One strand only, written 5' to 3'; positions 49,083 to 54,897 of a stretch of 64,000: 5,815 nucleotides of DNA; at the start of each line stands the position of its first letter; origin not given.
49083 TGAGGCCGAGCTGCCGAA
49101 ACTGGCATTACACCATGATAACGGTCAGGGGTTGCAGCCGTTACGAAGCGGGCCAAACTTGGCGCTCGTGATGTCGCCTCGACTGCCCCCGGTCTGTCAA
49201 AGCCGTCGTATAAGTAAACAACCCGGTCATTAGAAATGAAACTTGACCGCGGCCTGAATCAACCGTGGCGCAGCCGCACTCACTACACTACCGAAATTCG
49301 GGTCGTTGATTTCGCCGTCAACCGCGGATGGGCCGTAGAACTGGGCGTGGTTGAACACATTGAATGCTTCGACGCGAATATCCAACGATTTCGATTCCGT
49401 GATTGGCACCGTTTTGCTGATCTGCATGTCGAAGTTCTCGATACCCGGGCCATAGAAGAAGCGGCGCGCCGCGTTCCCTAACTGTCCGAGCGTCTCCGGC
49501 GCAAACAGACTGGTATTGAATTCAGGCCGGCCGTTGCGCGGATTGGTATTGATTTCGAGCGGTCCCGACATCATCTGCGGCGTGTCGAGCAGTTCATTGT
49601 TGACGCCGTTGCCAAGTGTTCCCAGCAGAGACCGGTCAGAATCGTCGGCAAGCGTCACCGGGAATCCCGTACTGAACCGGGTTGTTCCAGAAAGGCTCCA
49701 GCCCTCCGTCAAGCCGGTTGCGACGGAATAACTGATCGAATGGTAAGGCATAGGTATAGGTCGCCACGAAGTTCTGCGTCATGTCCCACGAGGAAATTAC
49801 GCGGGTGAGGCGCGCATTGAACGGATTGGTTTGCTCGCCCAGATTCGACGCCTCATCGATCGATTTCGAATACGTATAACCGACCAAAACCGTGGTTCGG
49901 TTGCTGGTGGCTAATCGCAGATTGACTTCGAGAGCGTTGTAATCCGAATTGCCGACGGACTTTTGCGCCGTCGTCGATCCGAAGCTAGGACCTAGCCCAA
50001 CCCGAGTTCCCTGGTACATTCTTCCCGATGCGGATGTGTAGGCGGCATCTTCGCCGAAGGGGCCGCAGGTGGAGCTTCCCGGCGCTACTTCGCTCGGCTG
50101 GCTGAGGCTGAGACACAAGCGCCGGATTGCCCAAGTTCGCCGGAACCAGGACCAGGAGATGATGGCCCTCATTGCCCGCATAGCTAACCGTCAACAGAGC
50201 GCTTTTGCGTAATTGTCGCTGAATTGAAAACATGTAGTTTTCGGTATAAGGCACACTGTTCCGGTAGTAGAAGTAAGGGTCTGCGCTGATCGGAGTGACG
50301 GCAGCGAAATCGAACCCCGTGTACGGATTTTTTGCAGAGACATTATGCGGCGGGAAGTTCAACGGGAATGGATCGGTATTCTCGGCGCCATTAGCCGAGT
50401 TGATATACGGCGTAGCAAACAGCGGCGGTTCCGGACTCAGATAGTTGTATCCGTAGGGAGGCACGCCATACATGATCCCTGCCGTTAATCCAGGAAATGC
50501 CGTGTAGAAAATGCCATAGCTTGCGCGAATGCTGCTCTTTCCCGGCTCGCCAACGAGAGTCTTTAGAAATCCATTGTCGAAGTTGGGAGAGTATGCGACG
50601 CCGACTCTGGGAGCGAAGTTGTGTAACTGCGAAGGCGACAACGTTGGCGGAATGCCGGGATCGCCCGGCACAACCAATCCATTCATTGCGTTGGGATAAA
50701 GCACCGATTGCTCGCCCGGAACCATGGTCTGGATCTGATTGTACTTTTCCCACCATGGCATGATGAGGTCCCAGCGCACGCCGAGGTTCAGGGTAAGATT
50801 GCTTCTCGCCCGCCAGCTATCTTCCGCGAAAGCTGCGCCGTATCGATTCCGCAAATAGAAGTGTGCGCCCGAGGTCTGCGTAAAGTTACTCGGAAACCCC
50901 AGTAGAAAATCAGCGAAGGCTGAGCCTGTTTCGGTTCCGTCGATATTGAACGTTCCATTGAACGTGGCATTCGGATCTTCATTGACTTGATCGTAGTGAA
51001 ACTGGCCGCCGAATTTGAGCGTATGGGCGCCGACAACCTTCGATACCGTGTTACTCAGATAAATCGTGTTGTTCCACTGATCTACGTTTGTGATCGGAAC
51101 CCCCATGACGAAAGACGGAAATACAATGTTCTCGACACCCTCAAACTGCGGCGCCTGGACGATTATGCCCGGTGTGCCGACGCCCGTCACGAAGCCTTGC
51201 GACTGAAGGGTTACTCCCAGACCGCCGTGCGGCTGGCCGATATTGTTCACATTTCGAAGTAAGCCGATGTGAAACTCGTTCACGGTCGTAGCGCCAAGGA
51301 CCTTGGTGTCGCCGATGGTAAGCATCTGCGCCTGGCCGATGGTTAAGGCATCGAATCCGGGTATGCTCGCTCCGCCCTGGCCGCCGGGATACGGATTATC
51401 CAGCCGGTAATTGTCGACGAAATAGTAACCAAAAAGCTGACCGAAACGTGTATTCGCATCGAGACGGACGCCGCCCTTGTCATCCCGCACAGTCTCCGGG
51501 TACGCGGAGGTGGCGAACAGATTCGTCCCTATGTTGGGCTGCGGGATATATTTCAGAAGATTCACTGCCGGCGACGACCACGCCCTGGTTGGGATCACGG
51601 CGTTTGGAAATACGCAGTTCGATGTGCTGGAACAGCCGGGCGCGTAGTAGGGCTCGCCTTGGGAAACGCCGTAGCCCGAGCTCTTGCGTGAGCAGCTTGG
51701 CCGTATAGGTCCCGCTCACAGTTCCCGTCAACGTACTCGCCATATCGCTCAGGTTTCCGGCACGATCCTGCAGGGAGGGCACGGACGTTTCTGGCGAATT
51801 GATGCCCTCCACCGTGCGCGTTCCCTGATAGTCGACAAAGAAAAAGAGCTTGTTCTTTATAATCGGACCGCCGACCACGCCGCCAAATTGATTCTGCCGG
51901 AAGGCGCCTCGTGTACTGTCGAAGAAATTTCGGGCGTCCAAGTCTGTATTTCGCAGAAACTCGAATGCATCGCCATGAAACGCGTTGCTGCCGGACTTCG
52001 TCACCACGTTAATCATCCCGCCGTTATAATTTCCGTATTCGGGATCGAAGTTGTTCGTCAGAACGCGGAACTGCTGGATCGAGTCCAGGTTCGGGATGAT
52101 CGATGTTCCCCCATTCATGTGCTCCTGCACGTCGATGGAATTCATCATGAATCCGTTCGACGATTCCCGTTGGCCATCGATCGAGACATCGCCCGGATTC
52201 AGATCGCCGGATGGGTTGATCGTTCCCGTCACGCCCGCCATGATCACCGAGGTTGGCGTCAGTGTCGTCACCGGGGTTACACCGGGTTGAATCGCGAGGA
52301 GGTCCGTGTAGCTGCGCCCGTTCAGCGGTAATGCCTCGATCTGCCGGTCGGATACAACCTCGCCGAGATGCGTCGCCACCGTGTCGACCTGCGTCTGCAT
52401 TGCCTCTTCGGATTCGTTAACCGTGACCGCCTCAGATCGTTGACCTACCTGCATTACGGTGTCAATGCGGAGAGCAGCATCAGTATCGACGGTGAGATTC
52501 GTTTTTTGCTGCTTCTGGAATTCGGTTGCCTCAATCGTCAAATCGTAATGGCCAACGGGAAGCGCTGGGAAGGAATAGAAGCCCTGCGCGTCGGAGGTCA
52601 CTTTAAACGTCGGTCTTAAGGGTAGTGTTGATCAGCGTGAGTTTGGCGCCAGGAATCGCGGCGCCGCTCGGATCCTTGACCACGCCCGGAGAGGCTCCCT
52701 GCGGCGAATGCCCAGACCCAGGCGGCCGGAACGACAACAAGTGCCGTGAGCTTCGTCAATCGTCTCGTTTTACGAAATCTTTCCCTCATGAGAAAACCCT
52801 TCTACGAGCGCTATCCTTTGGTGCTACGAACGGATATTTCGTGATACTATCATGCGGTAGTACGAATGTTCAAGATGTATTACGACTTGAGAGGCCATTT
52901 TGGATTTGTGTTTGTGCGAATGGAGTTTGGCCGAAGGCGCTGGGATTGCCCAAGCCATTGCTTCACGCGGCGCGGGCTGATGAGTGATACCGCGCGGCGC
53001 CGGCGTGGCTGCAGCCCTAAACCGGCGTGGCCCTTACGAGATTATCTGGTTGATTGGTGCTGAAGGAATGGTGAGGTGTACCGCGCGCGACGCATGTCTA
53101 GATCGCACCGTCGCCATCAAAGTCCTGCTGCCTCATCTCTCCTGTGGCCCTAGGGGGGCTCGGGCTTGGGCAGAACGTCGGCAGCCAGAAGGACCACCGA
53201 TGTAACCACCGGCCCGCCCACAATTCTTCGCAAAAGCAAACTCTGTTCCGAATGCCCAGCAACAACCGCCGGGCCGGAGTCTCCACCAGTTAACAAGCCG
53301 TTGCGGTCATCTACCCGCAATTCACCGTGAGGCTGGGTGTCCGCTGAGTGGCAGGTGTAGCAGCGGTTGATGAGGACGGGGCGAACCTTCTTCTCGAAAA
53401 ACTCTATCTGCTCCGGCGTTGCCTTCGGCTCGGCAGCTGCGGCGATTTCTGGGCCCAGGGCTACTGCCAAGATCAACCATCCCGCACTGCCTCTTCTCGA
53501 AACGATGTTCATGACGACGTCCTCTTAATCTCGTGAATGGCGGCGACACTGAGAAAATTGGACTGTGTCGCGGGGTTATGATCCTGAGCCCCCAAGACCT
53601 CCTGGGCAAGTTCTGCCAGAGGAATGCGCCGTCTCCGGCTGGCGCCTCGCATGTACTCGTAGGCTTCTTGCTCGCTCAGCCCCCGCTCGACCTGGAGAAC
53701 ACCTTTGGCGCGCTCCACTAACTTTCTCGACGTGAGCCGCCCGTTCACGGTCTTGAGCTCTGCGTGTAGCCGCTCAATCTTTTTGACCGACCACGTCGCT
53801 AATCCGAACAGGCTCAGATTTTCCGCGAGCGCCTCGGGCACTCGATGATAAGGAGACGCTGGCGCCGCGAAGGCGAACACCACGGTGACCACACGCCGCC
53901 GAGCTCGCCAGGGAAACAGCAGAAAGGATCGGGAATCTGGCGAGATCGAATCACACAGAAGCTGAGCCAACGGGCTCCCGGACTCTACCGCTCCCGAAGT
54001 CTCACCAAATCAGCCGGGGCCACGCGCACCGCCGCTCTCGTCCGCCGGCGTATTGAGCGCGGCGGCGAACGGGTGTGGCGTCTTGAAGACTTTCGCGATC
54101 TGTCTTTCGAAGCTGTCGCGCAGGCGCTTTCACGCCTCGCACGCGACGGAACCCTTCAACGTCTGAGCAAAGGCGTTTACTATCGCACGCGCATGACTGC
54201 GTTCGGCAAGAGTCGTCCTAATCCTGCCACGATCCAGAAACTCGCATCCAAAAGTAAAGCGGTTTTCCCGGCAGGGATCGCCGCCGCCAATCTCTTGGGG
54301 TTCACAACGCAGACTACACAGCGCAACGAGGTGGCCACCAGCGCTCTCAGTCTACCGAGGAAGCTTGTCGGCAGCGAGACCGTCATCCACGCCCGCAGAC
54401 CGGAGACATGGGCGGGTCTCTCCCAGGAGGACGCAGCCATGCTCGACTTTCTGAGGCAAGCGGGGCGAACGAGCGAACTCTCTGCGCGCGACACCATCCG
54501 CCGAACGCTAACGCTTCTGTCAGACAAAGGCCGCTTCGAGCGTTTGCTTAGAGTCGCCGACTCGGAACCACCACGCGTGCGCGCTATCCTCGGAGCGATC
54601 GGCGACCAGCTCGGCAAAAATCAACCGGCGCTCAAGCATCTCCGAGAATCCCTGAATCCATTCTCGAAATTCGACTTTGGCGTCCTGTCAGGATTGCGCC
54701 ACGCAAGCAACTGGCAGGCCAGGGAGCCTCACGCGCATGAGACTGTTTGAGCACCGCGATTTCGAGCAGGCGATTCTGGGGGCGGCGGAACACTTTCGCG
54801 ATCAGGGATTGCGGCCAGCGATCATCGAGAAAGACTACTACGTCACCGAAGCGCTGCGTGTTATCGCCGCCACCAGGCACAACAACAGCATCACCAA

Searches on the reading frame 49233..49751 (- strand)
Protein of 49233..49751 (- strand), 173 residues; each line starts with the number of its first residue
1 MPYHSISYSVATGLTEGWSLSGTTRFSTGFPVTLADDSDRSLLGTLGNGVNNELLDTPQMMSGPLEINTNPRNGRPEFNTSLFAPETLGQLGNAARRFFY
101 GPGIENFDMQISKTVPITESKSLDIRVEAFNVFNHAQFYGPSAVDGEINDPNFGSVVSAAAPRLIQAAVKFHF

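Call 58: search_protein_families(library=pfam, max_evalue=0.001, proteins=[window:49233-49751:-])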
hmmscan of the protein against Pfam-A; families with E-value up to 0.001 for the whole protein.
window:49233-49751:- (173 aa): 1 family
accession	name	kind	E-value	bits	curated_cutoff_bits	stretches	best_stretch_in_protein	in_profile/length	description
PF25183.1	OMP_b-brl_4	-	1.6e-31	110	30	1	10-166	691-838/838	Outer membrane beta barrel domain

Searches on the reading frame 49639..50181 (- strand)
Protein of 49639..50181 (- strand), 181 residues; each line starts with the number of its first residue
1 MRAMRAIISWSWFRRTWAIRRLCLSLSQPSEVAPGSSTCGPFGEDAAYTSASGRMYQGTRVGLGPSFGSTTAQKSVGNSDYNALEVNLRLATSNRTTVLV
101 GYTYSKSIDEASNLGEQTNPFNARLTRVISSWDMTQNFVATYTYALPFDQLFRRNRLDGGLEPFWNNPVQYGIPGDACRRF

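Call 58: search_protein_families(library=pfam, max_evalue=0.001, proteins=[window:49639-50181:-])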
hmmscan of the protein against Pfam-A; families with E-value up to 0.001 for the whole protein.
window:49639-50181:- (181 aa): 1 family
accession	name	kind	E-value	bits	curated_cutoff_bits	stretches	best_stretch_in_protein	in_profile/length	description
PF25183.1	OMP_b-brl_4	-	1e-18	67.6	30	1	46-149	578-680/838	Outer membrane beta barrel domain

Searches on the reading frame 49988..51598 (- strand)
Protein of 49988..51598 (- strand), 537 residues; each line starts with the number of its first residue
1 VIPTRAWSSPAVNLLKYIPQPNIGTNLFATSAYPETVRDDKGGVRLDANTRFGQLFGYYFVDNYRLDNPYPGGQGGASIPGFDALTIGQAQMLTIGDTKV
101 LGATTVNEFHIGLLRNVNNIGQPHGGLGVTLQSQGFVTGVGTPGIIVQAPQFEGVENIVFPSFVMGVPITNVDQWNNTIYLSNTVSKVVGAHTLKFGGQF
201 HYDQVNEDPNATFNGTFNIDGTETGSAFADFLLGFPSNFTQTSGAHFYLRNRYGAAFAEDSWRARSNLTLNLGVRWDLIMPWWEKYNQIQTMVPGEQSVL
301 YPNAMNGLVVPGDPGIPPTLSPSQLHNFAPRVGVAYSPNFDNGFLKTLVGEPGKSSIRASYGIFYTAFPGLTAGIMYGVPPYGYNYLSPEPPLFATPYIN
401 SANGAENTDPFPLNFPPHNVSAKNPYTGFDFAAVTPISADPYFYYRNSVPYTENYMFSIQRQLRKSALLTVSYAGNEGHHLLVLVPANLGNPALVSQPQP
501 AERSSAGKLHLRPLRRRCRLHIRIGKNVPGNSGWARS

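Call 58: search_protein_families(library=pfam, max_evalue=0.001, proteins=[window:49988-51598:-])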
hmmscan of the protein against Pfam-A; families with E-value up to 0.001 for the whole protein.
window:49988-51598:- (537 aa): 2 families
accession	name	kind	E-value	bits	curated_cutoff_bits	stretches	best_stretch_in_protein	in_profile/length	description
PF25183.1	OMP_b-brl_4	-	8.6e-84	282.9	30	1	2-499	114-575/838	Outer membrane beta barrel domain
PF00593.30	TonB_dep_Rec_b-barrel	-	2.3e-05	24.9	27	1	144-390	102-270/436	TonB dependent receptor-like, beta-barrel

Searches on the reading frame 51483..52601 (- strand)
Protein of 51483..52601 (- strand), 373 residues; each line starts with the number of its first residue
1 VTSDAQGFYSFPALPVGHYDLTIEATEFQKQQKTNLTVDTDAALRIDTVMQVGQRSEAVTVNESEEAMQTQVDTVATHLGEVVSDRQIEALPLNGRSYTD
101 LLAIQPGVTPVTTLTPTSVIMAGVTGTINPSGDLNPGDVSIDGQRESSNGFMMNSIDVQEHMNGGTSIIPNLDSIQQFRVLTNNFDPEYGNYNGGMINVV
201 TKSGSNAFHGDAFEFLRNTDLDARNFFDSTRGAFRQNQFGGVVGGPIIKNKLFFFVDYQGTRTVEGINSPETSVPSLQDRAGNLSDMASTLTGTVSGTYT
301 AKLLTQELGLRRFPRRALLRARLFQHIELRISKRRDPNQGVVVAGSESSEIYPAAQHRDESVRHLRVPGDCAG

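Call 58: search_protein_families(library=pfam, max_evalue=0.001, proteins=[window:51483-52601:-])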
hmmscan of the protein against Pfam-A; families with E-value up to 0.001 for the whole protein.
window:51483-52601:- (373 aa): 3 families
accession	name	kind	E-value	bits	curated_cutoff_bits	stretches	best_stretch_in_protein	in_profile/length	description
PF25183.1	OMP_b-brl_4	-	7.2e-38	131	30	1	200-298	1-101/838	Outer membrane beta barrel domain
PF13620.12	CarboxypepD_reg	-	2.3e-09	37.9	32.3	1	2-51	33-82/82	Carboxypeptidase regulatory-like domain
PF13715.12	CarbopepD_reg_2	-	0.00079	19.8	32.2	0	2-51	29-77/88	CarboxypepD_reg-like domain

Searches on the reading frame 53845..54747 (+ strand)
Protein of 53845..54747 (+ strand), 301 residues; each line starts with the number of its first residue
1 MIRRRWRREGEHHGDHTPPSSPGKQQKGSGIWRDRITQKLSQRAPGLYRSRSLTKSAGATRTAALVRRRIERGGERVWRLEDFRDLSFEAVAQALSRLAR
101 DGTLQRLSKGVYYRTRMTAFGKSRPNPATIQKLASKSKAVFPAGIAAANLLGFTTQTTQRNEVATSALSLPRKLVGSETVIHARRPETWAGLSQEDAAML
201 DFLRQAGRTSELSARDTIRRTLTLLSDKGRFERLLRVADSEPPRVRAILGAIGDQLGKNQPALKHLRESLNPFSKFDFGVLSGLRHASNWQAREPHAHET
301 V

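Call 34: search_protein_families(library=pfam, max_evalue=0.01, proteins=[window:53845-54747:+])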
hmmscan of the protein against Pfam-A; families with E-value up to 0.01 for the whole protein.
window:53845-54747:+ (301 aa): 2 families
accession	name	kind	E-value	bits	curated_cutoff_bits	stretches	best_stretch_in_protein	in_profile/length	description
PF19570.5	DUF6088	-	1.2e-06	28.9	25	1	81-158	18-99/172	Family of unknown function (DUF6088)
PF13338.12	AbiEi_4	-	0.00072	20.1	25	1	81-114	17-48/49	Transcriptional regulator, AbiEi antitoxin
